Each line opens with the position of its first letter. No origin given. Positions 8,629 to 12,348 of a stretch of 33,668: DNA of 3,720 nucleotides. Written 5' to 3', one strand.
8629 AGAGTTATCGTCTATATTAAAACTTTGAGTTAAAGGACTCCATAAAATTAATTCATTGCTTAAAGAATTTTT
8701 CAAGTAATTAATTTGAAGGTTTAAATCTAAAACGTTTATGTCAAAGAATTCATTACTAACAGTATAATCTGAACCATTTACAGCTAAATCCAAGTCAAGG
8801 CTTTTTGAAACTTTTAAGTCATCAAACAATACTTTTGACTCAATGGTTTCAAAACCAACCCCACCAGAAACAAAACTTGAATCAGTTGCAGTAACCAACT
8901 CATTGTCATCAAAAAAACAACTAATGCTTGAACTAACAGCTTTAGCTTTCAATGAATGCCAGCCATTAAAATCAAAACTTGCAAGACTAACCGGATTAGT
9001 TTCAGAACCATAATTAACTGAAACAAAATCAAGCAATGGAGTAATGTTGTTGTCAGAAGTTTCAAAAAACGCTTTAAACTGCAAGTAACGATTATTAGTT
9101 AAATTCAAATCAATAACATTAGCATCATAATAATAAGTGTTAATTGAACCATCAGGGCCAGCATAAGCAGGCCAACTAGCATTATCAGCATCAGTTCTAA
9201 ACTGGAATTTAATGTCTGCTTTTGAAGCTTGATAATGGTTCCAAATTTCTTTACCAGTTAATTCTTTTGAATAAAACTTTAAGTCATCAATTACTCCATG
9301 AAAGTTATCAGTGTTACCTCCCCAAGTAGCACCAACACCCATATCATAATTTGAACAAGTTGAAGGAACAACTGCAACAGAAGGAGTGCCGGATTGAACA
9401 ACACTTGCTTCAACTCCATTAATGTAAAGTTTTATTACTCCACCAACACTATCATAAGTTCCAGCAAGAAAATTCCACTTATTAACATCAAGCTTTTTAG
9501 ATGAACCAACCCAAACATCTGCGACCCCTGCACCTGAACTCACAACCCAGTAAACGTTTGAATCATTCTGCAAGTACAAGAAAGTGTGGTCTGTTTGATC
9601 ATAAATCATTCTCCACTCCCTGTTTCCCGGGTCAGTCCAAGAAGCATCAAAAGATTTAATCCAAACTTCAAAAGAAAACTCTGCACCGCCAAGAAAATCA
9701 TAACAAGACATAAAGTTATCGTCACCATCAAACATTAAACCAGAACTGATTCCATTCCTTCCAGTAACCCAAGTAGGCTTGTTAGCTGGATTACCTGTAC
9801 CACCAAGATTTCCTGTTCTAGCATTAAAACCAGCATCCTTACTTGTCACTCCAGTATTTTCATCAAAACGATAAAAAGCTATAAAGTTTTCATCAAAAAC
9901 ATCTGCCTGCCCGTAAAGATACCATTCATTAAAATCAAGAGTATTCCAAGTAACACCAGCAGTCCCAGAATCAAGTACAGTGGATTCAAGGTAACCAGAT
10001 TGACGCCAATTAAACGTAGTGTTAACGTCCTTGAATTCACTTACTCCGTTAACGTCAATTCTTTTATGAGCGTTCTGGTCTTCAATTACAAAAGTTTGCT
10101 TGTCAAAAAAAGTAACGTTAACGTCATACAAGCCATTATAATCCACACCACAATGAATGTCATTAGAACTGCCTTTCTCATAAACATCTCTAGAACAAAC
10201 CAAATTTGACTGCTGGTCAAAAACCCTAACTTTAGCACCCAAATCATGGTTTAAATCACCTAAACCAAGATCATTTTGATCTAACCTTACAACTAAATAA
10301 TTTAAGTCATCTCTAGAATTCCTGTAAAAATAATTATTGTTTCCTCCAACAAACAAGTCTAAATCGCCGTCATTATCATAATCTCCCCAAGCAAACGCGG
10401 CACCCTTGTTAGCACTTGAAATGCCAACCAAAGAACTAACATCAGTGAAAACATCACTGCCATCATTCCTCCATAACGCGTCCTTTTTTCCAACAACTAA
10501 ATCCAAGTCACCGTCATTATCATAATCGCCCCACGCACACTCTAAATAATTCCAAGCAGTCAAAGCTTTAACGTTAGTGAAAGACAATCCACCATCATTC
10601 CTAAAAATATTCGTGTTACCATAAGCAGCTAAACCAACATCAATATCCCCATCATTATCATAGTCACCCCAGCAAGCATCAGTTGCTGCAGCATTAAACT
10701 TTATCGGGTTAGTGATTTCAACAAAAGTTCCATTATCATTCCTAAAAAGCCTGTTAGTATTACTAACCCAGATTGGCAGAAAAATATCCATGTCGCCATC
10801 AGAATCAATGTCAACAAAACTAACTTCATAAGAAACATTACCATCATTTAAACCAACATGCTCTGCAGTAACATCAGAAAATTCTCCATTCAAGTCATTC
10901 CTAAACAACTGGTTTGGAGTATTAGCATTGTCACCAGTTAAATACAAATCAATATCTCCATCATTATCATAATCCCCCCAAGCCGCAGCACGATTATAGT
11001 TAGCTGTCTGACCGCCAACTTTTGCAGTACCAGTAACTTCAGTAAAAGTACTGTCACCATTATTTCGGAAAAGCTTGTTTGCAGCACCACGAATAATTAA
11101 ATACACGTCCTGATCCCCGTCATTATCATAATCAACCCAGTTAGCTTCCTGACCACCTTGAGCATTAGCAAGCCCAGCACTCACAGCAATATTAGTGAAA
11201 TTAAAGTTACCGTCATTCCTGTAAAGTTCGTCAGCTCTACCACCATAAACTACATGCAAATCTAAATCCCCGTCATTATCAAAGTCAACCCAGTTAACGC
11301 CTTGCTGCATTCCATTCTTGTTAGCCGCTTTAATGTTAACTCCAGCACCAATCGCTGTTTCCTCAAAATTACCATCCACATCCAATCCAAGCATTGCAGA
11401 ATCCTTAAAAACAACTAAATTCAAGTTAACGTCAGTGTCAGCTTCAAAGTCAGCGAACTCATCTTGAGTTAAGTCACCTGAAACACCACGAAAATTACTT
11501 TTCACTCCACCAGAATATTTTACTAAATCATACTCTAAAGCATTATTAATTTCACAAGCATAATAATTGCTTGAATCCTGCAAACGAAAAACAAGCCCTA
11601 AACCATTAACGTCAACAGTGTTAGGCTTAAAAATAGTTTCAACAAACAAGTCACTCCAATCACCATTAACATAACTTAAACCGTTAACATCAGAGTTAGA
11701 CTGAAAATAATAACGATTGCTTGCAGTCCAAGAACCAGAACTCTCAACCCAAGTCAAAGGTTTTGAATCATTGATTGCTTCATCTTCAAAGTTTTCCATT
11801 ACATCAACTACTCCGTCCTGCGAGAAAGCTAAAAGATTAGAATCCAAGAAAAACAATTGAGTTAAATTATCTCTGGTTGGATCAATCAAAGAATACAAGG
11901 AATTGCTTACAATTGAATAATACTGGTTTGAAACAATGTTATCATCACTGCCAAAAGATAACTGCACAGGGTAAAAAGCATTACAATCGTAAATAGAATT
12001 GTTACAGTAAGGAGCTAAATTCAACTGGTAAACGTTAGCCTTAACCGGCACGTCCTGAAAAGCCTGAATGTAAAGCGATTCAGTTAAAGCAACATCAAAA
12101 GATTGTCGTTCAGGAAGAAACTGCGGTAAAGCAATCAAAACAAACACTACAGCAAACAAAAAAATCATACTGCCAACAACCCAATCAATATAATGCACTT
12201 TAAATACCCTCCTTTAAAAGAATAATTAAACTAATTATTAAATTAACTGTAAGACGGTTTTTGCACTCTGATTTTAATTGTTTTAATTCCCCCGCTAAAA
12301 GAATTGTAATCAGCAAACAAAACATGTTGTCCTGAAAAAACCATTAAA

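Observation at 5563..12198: Giant protein architecture: integrin/CRTAC1-like seven-blade FG-GAP propeller plus LamG plus at least four lectin-type jelly-rolls on an N-terminal helix anchor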

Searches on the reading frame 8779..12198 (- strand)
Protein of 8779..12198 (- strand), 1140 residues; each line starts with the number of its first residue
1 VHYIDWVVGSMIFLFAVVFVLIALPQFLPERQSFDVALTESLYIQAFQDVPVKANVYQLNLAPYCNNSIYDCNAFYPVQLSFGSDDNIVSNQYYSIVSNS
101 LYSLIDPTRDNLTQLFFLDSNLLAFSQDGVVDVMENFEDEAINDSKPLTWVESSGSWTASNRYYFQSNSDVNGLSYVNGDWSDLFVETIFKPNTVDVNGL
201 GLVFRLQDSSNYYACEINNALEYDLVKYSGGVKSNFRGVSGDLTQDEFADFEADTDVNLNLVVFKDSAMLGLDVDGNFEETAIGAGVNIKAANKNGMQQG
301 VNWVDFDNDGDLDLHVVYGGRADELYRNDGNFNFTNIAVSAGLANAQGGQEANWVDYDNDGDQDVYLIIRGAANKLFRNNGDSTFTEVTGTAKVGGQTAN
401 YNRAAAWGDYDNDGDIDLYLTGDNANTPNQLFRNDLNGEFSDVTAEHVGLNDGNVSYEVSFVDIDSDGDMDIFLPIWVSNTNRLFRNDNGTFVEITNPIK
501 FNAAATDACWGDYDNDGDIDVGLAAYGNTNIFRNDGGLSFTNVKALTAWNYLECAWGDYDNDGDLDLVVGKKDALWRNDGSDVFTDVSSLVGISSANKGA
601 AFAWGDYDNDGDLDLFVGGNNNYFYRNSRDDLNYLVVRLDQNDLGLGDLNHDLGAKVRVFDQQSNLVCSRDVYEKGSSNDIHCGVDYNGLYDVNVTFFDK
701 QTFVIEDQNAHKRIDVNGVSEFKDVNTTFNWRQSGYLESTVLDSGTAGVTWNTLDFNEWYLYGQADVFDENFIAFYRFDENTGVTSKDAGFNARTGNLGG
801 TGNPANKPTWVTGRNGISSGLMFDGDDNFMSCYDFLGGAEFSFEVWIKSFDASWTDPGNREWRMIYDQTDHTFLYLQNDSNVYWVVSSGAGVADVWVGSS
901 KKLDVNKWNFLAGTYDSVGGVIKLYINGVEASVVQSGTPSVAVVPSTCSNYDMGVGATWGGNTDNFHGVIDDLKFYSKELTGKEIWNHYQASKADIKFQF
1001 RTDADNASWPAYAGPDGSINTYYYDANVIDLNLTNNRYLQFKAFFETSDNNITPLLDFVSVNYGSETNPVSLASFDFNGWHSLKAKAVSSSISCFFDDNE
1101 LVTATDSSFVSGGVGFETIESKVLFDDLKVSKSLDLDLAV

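Call 60: predict_structure(alignment_id=A3)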
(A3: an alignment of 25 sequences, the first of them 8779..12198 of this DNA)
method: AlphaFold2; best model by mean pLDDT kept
length: 1140 residues; sequences in the alignment: 25
mean_pLDDT: 50.0   pTM: 0.48
mean pLDDT of the five models: 50.0, 48.0, 47.9, 47.0, 46.7
residues with pLDDT >= 90: 177; 70-90: 152; 50-70: 69; < 50: 742
segments of 3 or more residues with pLDDT < 50: 24-286, 632-660, 668-869, 871-888, 898-903, 908-918, 935-1068, 1070-1140
pLDDT, mean of each block of 10 residues (from residue 1): 66 78 49 33 33 29 35 31 33 29 30 30 30 28 31 31 28 29 29 34 29 31 29 34 38 32 30 33 44 69 94 91 92 90 76 94 93 92 93 70 92 95 88 92 90 88 94 88 92 86 89 92 89 91 77 86 84 83 89 69 89 86 79 42 40 42 50 37 35 36 34 35 29 27 30 27 27 26 32 30 33 30 32 30 32 32 33 46 47 50 48 47 58 43 30 28 30 28 27 27 30 35 28 29 29 29 31 30 27 28 30 30 31 28
secondary structure, 60 per line:
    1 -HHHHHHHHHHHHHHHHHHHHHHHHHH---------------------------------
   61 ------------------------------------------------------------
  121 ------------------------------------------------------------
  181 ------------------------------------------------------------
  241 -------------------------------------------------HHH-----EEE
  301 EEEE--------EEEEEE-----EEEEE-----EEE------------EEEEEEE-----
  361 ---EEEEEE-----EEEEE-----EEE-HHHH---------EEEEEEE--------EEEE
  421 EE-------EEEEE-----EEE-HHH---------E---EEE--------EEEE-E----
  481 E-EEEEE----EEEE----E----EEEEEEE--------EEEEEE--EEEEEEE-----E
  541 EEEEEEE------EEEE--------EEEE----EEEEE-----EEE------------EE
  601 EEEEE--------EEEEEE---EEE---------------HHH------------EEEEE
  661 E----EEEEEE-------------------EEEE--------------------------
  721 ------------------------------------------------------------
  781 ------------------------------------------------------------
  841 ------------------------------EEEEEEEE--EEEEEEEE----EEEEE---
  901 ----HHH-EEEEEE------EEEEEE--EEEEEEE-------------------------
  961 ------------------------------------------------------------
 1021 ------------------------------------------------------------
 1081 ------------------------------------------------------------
elements in order (helices of 4 or more, strands of 3 or more residues): H2-27 E298-304 E313-318 E324-328 E334-336 E349-355 E364-369 E375-379 E385-387 H389-392 E402-408 E417-422 E430-434 E440-442 E460-462 E471-474 E483-487 E492-495 E505-511 E520-525 E528-534 E540-547 E554-557 E566-569 E574-578 E584-586 E599-605 E614-619 E623-625 E656-661 E666-671 E691-694 E871-878 E881-888 E893-897 E909-914 E921-926 E929-935

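Call 64: fold_search(model_id=the predicted structure, library=pdb)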
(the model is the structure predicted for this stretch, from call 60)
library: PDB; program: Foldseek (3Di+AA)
matches with E <= 10: 995; with E <= 0.001: 495
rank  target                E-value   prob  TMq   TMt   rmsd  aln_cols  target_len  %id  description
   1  9etn_A                3.6e-16  1.00  0.28  0.55   6.1       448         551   18  Crystal structure of murine CRTAC1 (released 2024-07-31)
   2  2bwm                  5.4e-10  1.00  0.20  0.50   6.8       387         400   16  1.8A CRYSTAL STRUCTURE OF of Psathyrella velutina LECTIN IN COMPLEX WITH METHYL 2-ACETAMIDO-1,2-DIDEOXY-1-SELENO-BETA-D- (released 2006-01-23)
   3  2bwr_A                7.9e-10  1.00  0.20  0.49   5.8       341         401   18  Crystal Structure of Psathyrella Velutina Lectin at 1.5A Resolution (released 2006-01-23)
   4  4a7k                  1.4e-09  1.00  0.23  0.29   6.0       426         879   13  Bifunctional Aldos-2-ulose dehydratase (released 2012-03-21)
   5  4a7y                  1.9e-09  1.00  0.23  0.30   5.8       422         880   12  Active site metal depleted aldos-2-ulose dehydratase (released 2012-03-21)
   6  4up4_A                2.2e-09  1.00  0.20  0.48   6.0       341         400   18  Structure of the recombinant lectin PVL from Psathyrella velutina in complex with GlcNAcb-D-1,3Galactoside (released 2015-01-28)
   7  6voa_B                2.5e-09  1.00  0.21  0.38  20.3       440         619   13  Cryo-EM structure of the BBSome-ARL6 complex (released 2020-06-24)
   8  4a7z                  3.6e-09  1.00  0.22  0.28   5.9       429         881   13  Complex of bifunctional aldos-2-ulose dehydratase with the reaction intermediate ascopyrone M (released 2012-03-21)
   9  5mb4                  4.0e-09  1.00  0.19  0.48   6.1       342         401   18  Crystal Structure of the Psathyrella asperospora lectin PAL in complex with GlcNAc (released 2017-02-22)
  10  4up4_B                4.8e-09  1.00  0.20  0.49   6.0       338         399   17  Structure of the recombinant lectin PVL from Psathyrella velutina in complex with GlcNAcb-D-1,3Galactoside (released 2015-01-28)
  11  9v6e_B                5.6e-09  1.00  0.23  0.63   4.6       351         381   13  Cryo-EM structure of human full length KICSTOR complex (state 1) (released 2025-11-12)
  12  4tqm_A                5.9e-09  1.00  0.20  0.49   5.6       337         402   18  Structural basis of specific recognition of non-reducing terminal N-acetylglucosamine by an Agrocybe aegerita lection (released 2015-06-03)
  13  9v86_B                6.2e-09  1.00  0.23  0.63   5.2       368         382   12  Cryo-EM structure of KICSTOR CCC complex (state 3) (released 2025-11-12)
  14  9van_B                1.0e-08  1.00  0.23  0.63   4.5       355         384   12  Cryo-EM structure of human full length KICSTOR complex (state 2) (released 2025-11-12)
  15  9v80_B                1.2e-08  1.00  0.23  0.62   5.2       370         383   13  Cryo-EM structure of KICSTOR CCC complex (state 4) (released 2025-11-12)
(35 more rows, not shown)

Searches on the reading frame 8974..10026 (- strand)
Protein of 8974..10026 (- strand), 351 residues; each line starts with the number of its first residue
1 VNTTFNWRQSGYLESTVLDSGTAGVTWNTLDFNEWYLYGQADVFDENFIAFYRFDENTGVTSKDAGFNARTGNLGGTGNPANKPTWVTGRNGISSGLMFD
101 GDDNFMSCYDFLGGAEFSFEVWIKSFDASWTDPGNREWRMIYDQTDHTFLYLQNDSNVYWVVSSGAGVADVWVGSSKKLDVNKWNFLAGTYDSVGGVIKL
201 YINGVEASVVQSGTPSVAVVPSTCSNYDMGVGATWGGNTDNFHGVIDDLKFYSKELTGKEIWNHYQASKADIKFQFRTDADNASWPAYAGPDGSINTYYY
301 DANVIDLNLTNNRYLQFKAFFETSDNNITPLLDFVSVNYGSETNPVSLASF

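Call 16: search_protein_families(library=pfam, proteins=[window:8974-10026:-], max_evalue=1)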
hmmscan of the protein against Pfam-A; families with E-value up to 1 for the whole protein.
seq(351 aa): 2 families
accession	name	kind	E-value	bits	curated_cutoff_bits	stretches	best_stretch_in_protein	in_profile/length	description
PF13385.13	Laminin_G_3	-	6.2e-20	72.3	27.6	1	113-261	15-150/151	Concanavalin A-like lectin/glucanases superfamily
PF02210.31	Laminin_G_2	-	0.14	13.1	22.9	1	144-251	17-123/126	Laminin G domain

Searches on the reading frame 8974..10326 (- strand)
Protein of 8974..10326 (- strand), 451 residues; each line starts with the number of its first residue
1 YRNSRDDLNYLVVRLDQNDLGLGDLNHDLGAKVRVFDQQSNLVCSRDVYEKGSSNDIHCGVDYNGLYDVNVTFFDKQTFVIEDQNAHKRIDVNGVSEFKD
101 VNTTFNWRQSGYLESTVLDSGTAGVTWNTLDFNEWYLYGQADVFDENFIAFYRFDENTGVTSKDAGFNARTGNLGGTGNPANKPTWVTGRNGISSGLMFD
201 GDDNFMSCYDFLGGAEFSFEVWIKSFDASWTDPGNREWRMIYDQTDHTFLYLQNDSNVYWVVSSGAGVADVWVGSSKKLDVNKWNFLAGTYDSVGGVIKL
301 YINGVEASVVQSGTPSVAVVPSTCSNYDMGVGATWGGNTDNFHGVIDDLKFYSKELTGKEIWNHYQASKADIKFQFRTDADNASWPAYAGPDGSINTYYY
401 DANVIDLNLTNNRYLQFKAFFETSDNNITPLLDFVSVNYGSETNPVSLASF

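Call 69: search_solved_structures(query=window:8974-10326:-, max_evalue=1)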
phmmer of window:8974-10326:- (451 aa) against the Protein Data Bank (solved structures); distinct sequences matched with E-value up to 1: 10.
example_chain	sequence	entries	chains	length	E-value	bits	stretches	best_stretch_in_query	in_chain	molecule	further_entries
8pvq_A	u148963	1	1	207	0.099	15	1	275-365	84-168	Pentraxin-related protein PTX3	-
9k6v_A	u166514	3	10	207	0.099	15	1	275-365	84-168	Pentraxin-related protein PTX3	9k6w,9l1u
9k6u_B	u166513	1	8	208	0.1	15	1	275-365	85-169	Pentraxin-related protein PTX3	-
9k6n_A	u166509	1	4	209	0.1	15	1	275-365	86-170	Pentraxin-related protein PTX3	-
1qfc_A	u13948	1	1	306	0.16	14.3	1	246-310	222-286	PROTEIN (PURPLE ACID PHOSPHATASE)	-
1qhw_A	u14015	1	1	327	0.18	14.1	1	246-310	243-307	PROTEIN (PURPLE ACID PHOSPHATASE)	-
2bq8_X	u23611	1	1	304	0.33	13.3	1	246-310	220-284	TARTRATE-RESISTANT ACID PHOSPHATASE TYPE 5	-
1war_A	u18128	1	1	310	0.34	13.2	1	246-310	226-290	HUMAN PURPLE ACID PHOSPHATASE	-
8s50_B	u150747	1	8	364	0.34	13.2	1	276-365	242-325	Pentraxin-related protein PTX3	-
7zl1_B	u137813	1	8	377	0.36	13.2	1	276-365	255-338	Pentraxin-related protein PTX3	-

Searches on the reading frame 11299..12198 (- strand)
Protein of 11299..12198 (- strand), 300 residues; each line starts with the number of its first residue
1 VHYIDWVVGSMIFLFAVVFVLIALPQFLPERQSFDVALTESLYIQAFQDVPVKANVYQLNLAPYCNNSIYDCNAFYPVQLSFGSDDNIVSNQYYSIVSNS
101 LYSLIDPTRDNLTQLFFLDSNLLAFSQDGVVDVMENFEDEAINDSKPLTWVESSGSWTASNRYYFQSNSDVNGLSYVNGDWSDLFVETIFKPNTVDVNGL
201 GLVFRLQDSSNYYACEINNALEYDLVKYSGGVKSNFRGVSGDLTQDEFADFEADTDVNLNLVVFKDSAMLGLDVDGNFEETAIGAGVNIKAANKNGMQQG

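Call 57: search_protein_representatives(protein=window:11299-12198:-)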
Query: 300 residues. Proteins with E-value up to 0.001 (for the whole library): 53; up to 1e-10: 5; up to 1e-30: 1. The best 53 are listed.
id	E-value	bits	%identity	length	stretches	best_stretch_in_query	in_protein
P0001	1.9e-193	657.9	63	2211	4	1-300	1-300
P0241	3.2e-24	102.4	33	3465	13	168-231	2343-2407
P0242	7.5e-14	68.4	31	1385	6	139-233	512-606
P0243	4.3e-13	65.9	31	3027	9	117-232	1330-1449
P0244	5.7e-11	58.9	36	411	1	2-123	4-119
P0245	7.6e-10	55.2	38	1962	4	178-272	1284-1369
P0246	8.5e-10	55.1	31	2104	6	146-232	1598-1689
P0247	2.5e-09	53.5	29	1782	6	145-223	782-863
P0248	2.9e-09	53.3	33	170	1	1-125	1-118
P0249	1.9e-08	50.6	31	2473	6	143-244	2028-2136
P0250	1.9e-08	50.6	32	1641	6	178-236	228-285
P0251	2.1e-08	50.5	36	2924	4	179-236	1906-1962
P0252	2.3e-08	50.4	33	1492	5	110-219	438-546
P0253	5.2e-08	49.2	29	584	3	148-233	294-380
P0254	1.1e-07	48.1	31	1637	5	172-233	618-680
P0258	2.3e-06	43.8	30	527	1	3-124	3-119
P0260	4.3e-06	42.9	28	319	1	53-254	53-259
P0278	2.7e-04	37.0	24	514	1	1-170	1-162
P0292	9.9e-04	35.2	35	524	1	3-87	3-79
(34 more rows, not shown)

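Call 72: search_protein_families(library=pfam, proteins=[P0258, P0292, P0244, P0278], max_evalue=0.1)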
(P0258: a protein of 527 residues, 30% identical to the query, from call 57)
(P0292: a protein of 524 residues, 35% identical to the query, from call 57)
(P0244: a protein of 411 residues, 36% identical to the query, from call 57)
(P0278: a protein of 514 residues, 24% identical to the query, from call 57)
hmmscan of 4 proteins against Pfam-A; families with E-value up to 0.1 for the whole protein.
P0258 (527 aa): 0 families

P0292 (524 aa): 0 families

P0244 (411 aa): 0 families

P0278 (514 aa): 0 families

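Call 80: list_cluster_members(proteins=[P0244, P0248, P0258, P0292, P0278, P0241, P0242, P0243, P0260])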
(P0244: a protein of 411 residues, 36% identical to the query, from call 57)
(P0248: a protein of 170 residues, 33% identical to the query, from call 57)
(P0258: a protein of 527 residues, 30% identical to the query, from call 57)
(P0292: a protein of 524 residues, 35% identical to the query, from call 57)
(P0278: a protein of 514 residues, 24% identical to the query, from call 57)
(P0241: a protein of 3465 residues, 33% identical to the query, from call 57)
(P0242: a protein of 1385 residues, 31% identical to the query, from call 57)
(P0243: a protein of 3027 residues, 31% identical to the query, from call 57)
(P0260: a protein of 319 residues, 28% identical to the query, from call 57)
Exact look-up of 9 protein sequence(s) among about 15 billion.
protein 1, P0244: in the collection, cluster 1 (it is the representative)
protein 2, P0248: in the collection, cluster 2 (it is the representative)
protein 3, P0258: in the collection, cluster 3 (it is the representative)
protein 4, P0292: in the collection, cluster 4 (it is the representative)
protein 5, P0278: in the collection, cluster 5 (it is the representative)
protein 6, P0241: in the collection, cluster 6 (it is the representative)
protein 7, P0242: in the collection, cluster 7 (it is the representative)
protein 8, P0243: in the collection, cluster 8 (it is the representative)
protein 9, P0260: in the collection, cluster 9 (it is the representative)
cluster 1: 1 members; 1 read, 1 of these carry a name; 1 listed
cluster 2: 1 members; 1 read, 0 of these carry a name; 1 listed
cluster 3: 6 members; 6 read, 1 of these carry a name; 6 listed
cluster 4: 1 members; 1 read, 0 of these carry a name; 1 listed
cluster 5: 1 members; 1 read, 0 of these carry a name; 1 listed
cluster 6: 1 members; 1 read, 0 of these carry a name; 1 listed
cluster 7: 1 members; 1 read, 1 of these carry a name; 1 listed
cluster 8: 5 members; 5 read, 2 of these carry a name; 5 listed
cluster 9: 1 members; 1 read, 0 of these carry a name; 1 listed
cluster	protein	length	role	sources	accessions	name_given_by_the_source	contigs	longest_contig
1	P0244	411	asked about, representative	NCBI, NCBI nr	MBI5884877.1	hypothetical protein HZB89_02145, partial [archaeon] | hypothetical protein [archaeon]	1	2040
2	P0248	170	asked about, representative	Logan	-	-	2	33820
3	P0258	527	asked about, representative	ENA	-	-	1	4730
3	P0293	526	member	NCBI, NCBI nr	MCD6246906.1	MAG: hypothetical protein J7J87_00535, partial [Candidatus Diapherotrites archaeon] | hypothetical protein [Candidatus Diapherotrites archaeon]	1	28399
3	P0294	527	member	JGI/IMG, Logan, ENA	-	-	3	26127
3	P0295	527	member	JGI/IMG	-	-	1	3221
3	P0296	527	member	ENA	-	-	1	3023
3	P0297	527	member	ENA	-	-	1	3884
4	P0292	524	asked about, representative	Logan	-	-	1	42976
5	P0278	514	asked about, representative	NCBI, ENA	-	-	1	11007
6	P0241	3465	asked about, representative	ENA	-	-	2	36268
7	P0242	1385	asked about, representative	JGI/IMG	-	hypothetical protein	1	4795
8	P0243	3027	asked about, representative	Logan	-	-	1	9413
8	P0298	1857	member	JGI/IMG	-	protein associated with RNAse G/E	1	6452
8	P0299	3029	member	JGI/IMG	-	acyl-CoA-binding protein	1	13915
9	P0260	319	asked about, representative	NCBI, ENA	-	-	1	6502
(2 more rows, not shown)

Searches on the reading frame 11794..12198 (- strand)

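Call 16: search_protein_families(library=pfam, proteins=[window:11794-12198:-], max_evalue=1)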
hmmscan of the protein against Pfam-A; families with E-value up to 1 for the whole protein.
seq(135 aa): 1 family
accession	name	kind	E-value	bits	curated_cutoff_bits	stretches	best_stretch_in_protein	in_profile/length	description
PF23958.1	DUF7287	-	0.0056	17.7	27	1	4-28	8-32/157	Family of unknown function (DUF7287)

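Call 89: search_protein_families(library=ncbifam, proteins=[window:11794-12198:-], max_evalue=1)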
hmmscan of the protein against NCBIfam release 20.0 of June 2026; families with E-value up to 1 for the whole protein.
window:11794-12198:- (135 aa): 0 families
